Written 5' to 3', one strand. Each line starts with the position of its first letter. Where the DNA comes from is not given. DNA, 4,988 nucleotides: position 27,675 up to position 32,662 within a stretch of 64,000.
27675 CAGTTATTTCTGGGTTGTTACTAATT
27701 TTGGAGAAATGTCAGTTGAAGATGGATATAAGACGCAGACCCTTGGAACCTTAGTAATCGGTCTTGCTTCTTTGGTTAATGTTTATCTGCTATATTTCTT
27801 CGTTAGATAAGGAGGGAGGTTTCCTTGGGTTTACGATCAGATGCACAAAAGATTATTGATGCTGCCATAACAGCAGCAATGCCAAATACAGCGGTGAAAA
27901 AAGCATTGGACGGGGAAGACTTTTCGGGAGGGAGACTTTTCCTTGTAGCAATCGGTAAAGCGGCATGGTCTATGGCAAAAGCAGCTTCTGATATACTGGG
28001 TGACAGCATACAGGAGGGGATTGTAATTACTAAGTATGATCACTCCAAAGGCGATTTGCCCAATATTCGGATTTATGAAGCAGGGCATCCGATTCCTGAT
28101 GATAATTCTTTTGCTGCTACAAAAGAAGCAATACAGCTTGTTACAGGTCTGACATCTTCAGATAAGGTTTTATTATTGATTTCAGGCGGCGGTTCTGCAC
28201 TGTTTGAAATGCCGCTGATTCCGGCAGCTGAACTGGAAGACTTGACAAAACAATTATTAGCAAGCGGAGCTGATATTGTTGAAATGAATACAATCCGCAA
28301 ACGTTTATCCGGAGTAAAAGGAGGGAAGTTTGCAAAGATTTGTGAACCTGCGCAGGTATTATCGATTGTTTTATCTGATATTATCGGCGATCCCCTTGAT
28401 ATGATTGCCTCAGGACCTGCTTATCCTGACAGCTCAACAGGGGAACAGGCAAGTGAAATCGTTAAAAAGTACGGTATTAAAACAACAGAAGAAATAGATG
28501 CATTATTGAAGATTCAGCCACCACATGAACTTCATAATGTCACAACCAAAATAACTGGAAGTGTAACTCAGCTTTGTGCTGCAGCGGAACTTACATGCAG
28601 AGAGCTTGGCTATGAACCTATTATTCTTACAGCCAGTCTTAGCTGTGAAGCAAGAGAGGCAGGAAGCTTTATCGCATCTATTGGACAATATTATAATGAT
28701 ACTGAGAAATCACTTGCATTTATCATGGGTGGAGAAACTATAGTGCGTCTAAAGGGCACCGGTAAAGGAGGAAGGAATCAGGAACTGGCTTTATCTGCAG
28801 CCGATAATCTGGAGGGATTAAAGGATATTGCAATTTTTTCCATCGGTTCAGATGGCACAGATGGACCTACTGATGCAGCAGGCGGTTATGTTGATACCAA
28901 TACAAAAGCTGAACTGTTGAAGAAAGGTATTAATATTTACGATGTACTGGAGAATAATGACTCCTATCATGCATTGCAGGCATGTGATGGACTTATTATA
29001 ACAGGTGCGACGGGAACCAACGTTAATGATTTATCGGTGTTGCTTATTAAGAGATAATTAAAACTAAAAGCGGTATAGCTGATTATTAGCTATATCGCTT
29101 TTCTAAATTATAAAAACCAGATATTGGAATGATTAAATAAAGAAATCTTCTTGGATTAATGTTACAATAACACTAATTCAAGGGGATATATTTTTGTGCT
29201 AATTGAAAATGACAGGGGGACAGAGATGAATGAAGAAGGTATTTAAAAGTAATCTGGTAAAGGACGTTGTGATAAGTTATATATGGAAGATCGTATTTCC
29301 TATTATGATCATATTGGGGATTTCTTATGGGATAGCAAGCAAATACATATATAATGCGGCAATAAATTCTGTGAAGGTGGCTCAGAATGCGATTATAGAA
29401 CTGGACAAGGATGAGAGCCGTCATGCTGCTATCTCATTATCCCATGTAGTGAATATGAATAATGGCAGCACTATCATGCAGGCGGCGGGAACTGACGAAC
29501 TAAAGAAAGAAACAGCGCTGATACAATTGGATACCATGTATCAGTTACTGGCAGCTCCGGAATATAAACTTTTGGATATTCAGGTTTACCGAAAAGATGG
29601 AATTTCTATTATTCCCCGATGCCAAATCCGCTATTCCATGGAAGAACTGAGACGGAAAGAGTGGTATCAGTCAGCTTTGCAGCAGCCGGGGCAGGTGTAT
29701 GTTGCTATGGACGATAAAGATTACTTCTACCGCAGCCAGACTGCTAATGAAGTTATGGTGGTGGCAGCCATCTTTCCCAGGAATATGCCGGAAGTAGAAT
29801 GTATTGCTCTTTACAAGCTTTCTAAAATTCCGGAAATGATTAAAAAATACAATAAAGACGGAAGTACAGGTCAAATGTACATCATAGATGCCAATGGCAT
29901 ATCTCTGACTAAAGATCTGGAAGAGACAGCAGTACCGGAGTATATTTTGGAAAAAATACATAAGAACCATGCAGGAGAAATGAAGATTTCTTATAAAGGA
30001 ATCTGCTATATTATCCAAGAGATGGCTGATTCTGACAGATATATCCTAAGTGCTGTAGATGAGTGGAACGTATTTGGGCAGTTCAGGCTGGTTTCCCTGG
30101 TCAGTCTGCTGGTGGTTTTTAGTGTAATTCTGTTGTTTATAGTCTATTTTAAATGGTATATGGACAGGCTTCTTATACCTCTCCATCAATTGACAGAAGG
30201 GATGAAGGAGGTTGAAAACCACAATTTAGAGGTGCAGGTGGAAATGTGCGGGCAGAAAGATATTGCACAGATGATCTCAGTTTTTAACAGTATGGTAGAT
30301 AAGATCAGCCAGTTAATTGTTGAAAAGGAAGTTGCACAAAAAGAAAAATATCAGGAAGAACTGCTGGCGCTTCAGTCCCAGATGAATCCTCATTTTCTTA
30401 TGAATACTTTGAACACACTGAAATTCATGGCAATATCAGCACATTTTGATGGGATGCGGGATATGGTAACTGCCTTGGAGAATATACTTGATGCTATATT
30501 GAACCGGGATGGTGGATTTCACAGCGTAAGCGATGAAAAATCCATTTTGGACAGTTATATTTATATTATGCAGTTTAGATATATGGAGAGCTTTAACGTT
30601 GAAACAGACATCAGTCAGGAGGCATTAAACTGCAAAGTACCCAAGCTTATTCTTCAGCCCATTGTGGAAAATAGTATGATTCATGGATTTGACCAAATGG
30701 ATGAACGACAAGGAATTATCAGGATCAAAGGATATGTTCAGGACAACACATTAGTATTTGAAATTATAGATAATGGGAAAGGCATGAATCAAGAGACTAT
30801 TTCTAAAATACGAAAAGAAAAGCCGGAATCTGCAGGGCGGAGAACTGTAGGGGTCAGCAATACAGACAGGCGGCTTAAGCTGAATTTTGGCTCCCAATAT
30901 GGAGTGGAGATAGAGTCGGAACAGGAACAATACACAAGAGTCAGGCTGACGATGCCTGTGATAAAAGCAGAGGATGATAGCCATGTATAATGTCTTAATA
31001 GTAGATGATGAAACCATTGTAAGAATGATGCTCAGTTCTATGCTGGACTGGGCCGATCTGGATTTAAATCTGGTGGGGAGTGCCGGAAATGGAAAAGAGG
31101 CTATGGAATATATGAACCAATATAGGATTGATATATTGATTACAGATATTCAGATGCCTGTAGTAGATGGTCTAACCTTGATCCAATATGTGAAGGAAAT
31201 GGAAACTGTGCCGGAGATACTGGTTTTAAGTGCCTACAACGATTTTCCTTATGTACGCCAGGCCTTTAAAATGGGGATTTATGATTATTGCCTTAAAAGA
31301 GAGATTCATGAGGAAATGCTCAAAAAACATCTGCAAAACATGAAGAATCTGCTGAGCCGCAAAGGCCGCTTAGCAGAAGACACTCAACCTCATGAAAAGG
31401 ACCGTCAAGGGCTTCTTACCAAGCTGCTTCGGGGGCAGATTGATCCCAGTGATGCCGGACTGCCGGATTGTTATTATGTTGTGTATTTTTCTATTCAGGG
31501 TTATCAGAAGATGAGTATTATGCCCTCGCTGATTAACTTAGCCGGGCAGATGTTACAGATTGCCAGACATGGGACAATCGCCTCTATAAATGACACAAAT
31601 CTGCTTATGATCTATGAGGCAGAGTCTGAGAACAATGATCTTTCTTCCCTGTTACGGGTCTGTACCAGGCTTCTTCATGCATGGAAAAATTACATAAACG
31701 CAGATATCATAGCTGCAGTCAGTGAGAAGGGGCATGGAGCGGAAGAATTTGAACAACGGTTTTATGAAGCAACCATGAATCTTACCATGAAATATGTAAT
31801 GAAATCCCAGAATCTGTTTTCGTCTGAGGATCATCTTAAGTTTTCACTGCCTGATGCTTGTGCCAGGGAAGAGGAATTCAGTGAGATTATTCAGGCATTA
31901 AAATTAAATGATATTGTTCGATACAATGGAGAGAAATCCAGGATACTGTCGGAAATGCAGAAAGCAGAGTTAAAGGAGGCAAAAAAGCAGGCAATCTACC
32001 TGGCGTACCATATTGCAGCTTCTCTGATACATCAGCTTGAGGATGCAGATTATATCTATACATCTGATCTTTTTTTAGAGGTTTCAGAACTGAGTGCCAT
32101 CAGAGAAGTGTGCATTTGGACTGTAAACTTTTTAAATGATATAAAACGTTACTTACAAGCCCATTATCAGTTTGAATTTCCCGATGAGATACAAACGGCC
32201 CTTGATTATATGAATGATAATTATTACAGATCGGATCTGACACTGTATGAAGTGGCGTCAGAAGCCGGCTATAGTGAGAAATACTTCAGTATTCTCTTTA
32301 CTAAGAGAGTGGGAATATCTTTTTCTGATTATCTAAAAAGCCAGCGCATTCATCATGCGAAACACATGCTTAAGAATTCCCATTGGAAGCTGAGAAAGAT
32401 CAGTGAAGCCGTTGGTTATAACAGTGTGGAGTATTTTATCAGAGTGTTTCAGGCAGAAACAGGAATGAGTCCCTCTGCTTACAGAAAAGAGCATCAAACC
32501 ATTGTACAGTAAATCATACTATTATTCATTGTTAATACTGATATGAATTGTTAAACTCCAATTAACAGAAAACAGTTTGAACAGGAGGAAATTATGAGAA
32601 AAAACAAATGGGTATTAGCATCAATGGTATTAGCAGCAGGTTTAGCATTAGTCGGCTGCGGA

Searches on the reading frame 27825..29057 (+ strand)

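Call 38: search_protein_families(library=pfam, proteins=[window:27825-29057:+], max_evalue=0.00001)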
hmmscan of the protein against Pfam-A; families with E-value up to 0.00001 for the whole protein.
window:27825-29057:+ (410 aa): 2 families
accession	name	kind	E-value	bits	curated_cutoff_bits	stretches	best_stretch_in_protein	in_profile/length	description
PF13660.11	DUF4147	-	7.9e-79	264.8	23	1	7-228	2-233/234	Domain of unknown function (DUF4147)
PF05161.18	MOFRL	-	1.6e-37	128.4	28.3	1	298-402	2-106/106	MOFRL family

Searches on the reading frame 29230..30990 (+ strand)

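Call 38: search_protein_families(library=pfam, proteins=[window:29230-30990:+], max_evalue=0.00001)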
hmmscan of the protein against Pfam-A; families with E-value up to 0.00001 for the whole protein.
window:29230-30990:+ (586 aa): 2 families
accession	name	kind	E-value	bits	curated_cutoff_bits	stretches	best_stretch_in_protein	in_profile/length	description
PF06580.19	His_kinase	-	1.7e-18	67.1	25.2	1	377-454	2-80/81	Histidine kinase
PF02518.31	HATPase_c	-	1.8e-08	35.2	26.4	1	473-577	8-109/111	Histidine kinase-, DNA gyrase B-, and HSP90-like ATPase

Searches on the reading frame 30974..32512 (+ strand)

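Call 38: search_protein_families(library=pfam, proteins=[window:30974-32512:+], max_evalue=0.00001)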
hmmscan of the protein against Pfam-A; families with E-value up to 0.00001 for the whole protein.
window:30974-32512:+ (512 aa): 3 families
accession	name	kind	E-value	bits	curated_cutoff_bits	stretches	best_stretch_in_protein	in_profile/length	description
PF00072.30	Response_reg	-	1.8e-23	83.3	30.2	1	7-117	1-108/111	Response regulator receiver domain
PF12833.13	HTH_18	-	1.5e-21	76.9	33.6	1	428-505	2-79/80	Helix-turn-helix domain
PF00165.29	HTH_AraC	-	1.8e-20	73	26.6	2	469-505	7-42/42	Bacterial regulatory helix-turn-helix proteins, AraC family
